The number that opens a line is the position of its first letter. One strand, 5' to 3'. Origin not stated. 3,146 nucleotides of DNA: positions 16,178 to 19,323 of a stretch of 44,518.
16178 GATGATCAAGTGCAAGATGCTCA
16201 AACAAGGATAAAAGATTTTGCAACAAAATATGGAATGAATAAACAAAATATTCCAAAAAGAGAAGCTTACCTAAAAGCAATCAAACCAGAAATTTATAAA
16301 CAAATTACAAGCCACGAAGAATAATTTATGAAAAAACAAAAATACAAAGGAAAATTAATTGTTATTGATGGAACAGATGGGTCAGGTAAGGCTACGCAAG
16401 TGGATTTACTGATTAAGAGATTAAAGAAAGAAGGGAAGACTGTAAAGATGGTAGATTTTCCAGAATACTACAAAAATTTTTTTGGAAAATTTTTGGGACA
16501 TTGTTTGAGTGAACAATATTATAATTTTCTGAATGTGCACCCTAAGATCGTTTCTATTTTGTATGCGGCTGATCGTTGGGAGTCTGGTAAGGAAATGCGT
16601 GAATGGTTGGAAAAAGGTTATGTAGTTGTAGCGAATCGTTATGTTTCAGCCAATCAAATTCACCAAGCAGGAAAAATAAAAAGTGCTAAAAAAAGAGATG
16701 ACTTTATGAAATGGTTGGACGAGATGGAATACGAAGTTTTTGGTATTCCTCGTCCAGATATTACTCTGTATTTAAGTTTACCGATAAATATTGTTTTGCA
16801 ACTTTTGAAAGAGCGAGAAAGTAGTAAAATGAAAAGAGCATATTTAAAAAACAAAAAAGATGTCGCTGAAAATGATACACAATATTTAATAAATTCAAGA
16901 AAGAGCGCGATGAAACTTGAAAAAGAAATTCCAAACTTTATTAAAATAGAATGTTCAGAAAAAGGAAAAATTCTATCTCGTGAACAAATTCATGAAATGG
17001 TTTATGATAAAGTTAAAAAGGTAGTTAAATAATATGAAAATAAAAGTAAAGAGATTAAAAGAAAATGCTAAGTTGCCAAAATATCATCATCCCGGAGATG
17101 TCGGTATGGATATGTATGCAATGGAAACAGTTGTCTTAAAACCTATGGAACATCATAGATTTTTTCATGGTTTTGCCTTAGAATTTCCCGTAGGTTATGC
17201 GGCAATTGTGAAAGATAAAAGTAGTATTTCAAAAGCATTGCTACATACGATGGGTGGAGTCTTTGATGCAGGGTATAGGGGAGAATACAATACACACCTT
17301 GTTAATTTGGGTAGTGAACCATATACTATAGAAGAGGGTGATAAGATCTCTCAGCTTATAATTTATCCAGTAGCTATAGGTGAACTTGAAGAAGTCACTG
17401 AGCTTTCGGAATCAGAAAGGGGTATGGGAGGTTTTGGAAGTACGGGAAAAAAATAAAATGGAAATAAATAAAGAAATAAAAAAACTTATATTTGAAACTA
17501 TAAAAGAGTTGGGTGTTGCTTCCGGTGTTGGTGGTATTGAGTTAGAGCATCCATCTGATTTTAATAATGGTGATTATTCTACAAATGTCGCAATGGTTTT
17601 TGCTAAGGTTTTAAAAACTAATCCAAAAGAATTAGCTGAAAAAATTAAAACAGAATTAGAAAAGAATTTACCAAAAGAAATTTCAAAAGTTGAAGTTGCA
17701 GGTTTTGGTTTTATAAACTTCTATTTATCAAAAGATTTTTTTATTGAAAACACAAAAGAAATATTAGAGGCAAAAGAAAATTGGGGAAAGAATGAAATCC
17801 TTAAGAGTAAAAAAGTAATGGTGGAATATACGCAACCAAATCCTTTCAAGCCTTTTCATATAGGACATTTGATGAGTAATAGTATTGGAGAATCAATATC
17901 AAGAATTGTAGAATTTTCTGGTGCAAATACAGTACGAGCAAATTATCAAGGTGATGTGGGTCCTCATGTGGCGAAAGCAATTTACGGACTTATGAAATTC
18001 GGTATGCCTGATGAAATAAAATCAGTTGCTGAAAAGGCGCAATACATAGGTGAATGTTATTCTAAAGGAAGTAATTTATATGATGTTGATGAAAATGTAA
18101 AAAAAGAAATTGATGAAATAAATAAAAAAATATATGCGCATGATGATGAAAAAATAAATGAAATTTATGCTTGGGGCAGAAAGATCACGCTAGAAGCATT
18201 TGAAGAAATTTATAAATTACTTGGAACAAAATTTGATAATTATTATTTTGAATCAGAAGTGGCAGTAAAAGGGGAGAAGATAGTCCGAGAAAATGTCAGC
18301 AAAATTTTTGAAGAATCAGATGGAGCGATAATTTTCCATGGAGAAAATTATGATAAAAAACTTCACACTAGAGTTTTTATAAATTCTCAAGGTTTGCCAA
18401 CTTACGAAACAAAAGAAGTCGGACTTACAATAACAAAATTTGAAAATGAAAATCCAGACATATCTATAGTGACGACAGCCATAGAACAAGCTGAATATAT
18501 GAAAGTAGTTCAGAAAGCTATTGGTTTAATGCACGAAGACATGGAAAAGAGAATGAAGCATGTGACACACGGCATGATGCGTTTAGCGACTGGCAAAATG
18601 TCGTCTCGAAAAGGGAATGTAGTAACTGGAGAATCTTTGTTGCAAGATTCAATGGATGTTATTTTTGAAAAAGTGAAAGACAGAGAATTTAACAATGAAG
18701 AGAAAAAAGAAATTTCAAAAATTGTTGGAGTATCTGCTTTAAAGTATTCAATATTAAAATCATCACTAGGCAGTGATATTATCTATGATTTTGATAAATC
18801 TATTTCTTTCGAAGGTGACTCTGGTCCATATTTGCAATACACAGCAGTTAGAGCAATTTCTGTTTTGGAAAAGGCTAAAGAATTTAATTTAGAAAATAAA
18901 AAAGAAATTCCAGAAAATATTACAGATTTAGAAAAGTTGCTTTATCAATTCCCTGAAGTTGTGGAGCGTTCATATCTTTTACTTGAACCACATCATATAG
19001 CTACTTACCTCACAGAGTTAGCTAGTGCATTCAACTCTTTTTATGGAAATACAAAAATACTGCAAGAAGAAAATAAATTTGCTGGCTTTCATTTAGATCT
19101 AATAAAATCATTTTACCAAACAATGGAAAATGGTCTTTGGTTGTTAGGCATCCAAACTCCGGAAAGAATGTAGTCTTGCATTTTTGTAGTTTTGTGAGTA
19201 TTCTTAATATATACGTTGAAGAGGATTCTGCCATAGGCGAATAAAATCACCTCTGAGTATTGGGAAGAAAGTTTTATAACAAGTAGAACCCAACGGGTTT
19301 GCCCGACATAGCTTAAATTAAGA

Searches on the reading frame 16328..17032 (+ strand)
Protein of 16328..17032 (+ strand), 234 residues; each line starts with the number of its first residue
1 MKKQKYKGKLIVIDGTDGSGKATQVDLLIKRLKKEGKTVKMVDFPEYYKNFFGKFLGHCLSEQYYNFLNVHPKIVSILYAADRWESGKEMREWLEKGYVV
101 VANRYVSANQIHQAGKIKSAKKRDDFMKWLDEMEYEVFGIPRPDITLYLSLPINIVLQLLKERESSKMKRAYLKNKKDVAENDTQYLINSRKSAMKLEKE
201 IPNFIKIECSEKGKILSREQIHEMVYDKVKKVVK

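Call 48: search_protein_families(library=pfam, proteins=[window:16328-17032:+], max_evalue=0.001)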
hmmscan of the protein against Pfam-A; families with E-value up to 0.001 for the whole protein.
window:16328-17032:+ (234 aa): 2 families
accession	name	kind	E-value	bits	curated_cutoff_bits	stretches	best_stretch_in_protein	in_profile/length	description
PF02223.23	Thymidylate_kin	-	1.6e-18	67.5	27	1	13-184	1-157/185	Thymidylate kinase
PF01712.25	dNK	-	1.2e-06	28.9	27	1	11-231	1-200/203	Deoxynucleoside kinase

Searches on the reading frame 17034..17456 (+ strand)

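Call 48: search_protein_families(library=pfam, proteins=[window:17034-17456:+], max_evalue=0.001)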
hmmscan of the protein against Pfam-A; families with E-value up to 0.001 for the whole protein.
window:17034-17456:+ (140 aa): 2 families
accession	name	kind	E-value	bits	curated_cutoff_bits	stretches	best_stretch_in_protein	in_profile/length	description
PF00692.24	dUTPase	-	3.7e-23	82.1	22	1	11-138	2-129/129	dUTPase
PF22769.1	DCD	-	1.5e-07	32.1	27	1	49-111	87-151/153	dCTP deaminase-like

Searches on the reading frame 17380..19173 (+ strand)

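Call 49: search_protein_families(library=pfam, proteins=[window:17380-19173:+], max_evalue=0.001)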
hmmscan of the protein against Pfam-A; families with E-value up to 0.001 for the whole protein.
window:17380-19173:+ (597 aa): 3 families
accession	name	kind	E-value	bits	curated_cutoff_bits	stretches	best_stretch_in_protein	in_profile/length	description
PF00750.26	tRNA-synt_1d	-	1.4e-38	133.2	23.3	1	127-471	4-349/349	tRNA synthetases class I (R), catalytic domain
PF05746.21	DALR_1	-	1.8e-26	92.9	22.3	1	485-597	1-117/117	DALR anticodon binding domain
PF03485.21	Arg_tRNA_synt_N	-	1.9e-21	76.9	21.5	1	32-116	2-85/85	Arginyl tRNA synthetase N terminal domain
